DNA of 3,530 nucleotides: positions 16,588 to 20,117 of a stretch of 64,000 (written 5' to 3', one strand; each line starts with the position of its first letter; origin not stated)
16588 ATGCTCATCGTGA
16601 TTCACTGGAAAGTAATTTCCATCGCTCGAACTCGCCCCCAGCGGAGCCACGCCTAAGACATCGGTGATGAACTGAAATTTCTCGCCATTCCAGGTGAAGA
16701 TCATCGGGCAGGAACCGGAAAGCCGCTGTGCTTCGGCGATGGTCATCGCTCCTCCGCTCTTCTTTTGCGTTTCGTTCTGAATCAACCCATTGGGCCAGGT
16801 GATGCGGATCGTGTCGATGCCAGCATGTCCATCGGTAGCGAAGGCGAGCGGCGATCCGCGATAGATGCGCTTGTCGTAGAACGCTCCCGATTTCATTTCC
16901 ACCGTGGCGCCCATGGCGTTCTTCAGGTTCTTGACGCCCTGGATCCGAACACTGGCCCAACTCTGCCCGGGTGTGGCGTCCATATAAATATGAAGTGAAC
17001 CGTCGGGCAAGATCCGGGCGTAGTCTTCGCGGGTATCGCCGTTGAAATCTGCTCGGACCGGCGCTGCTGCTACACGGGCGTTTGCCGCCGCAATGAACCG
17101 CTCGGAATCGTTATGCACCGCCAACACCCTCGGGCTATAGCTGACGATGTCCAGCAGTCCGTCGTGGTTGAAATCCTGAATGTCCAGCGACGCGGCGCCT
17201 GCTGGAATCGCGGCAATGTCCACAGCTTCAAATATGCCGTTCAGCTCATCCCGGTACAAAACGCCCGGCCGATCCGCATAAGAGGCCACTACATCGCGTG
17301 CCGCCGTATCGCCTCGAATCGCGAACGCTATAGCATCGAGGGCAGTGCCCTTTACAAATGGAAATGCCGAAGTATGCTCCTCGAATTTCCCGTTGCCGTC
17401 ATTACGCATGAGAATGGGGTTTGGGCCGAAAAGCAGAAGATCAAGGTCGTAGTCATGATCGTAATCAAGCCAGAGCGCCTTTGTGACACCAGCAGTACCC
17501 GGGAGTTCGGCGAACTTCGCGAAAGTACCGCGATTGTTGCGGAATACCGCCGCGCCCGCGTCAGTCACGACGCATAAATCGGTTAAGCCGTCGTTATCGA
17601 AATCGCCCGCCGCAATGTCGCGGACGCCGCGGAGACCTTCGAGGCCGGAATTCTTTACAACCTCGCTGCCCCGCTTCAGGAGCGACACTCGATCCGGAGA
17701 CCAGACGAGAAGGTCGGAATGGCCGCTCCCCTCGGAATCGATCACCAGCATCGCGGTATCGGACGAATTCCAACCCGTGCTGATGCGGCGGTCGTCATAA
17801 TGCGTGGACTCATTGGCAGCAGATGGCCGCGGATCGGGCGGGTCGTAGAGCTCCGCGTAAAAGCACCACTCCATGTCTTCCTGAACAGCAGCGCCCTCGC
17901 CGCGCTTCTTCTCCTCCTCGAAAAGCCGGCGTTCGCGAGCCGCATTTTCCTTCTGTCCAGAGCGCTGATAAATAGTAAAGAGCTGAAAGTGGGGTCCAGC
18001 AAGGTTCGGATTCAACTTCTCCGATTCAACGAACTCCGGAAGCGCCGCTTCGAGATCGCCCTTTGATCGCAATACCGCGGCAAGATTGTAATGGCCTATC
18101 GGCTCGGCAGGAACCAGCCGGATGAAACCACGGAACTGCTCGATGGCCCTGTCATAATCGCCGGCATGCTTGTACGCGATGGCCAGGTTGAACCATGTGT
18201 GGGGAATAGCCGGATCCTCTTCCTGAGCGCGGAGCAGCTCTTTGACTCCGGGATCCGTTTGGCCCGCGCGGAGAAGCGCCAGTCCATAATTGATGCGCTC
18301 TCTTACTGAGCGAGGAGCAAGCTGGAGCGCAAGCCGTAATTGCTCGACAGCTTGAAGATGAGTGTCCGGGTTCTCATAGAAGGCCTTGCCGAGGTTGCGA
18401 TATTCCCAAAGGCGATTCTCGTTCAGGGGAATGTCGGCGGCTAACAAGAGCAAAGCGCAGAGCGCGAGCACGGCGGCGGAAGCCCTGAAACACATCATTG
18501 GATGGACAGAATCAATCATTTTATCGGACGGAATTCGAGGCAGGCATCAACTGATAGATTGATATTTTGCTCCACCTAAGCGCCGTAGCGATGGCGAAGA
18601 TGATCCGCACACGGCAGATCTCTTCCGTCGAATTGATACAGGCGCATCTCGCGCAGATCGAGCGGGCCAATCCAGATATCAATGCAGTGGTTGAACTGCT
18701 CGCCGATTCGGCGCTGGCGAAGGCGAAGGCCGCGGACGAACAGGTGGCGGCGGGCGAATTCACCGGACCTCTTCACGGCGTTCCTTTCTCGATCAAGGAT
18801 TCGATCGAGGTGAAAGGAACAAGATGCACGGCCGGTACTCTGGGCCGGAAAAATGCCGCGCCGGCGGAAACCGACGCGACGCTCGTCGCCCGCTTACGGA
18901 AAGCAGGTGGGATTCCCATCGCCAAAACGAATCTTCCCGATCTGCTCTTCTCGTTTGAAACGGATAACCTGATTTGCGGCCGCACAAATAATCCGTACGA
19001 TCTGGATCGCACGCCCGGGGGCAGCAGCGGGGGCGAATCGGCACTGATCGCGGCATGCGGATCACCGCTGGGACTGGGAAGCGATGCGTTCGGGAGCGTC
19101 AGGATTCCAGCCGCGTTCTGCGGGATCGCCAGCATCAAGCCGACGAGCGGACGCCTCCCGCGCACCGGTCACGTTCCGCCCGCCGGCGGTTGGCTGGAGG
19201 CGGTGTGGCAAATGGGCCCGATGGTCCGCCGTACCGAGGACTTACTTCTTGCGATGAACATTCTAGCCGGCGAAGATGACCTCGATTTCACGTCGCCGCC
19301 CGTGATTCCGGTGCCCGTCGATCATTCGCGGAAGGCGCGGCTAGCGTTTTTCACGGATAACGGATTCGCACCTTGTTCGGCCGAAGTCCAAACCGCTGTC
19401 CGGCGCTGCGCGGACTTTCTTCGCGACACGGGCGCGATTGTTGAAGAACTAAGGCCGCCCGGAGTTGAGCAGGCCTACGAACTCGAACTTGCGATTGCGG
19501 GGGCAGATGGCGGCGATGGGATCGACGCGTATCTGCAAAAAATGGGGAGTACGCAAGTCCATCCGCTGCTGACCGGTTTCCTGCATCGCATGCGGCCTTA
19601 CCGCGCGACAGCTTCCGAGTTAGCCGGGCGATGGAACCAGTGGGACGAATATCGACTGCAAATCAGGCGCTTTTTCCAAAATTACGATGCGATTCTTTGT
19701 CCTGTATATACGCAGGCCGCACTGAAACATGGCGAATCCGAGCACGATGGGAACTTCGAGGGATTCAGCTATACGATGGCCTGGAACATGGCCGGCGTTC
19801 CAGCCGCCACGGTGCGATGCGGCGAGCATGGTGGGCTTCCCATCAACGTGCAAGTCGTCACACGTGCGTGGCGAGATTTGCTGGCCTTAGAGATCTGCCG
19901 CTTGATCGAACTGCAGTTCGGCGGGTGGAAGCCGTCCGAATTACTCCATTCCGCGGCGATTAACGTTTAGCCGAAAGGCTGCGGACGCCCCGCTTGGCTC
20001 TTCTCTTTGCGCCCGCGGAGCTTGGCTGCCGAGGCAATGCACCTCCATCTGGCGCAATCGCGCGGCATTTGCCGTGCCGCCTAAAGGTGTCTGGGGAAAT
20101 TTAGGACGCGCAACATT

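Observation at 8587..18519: Tightly coupled operon of TPR/FG-GAP/UnbV proteins, a 5-heme cytochrome-TPR fusion and an ATPase-less ADOP permease, with no function known to me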

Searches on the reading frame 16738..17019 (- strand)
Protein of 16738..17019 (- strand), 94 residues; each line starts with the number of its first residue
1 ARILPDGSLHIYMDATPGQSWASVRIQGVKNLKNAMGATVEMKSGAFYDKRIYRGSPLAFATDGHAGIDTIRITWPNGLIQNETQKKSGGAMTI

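Call 78: search_protein_families(library=pfam, proteins=[window:16738-17019:-], max_evalue=10)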
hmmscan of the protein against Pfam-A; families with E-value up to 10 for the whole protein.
window:16738-17019:- (94 aa): 2 families
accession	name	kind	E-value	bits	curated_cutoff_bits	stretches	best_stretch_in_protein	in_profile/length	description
PF07593.17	UnbV_ASPIC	-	0.00059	20.1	23.4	1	58-85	33-60/68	ASPIC and UnbV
PF07239.17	OpcA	-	0.13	12.3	26.3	1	31-73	194-235/251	Outer membrane protein OpcA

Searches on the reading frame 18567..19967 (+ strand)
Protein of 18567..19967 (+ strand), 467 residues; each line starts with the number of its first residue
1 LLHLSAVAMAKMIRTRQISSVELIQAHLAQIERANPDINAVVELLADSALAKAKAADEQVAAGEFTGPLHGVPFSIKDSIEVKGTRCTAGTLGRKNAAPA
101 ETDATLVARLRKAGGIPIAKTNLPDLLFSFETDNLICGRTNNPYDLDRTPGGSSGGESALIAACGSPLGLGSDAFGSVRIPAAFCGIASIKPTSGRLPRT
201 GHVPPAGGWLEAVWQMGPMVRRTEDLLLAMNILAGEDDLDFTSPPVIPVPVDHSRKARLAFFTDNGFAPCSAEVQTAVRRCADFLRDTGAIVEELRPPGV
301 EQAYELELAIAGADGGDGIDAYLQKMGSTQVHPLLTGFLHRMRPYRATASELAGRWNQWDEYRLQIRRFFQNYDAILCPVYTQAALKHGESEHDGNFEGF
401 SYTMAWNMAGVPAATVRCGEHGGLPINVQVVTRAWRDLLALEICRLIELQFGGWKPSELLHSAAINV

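Call 10: search_protein_families(library=ncbifam, proteins=[window:18567-19967:+], max_evalue=0.00001)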
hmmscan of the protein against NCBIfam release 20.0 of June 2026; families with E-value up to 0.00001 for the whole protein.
window:18567-19967:+ (467 aa): 26 families (the best 25 are shown)
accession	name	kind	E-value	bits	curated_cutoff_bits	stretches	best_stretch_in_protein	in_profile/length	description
NF005687.0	PRK07487.1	subfamily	1.8e-94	317.2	428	1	3-452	7-457/468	amidase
NF004816.0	PRK06170.1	equivalog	4.6e-90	302.6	503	1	4-458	12-489/493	amidase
NF004815.0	PRK06169.1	equivalog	5.8e-81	272.4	506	1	3-451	9-459/471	amidase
NF005450.0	PRK07042.1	equivalog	6.4e-76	255.7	458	1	3-449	6-450/464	amidase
NF006631.0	PRK09201.1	equivalog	3.1e-72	243.8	461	1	3-448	6-452/466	AtzE family amidohydrolase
TIGR02715.1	amido_AtzE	subfamily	1.7e-69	234.9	425.75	1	6-448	2-445/452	AtzE family amidohydrolase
NF005686.0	PRK07486.1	subfamily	1.3e-63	215.4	465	1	2-445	12-467/486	amidase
NF005688.0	PRK07488.1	equivalog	5.3e-60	203.6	532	1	3-330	10-324/474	indoleacetamide hydrolase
NF009119.0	PRK12470.1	equivalog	8.1e-60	203.2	498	1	6-444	11-445/462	amidase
NF004717.0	PRK06061.1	equivalog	6.4e-59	199.9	498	1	9-439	22-455/483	amidase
TIGR00132.1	gatA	equivalog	1e-55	189.4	481.1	2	11-301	3-290/466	Asp-tRNA(Asn)/Glu-tRNA(Gln) amidotransferase subunit GatA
NF005899.0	PRK07869.1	equivalog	8.1e-51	173.3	418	1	4-448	15-459/471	amidase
NF005460.0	PRK07056.1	subfamily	3.4e-49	168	447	1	9-449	13-451/457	amidase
NF006006.0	PRK08137.1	equivalog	4.9e-49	167.5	534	1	10-325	40-364/529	amidase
NF005099.0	PRK06529.1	equivalog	9e-47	159.9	505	1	3-394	3-393/484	amidase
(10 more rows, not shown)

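Call 11: search_protein_families(library=pfam, proteins=[window:18567-19967:+], max_evalue=0.00001)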
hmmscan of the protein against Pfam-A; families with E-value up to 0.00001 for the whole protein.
window:18567-19967:+ (467 aa): 1 family
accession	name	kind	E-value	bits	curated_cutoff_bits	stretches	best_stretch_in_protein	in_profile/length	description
PF01425.27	Amidase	-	3.4e-100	336.6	27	1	22-437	1-441/445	Amidase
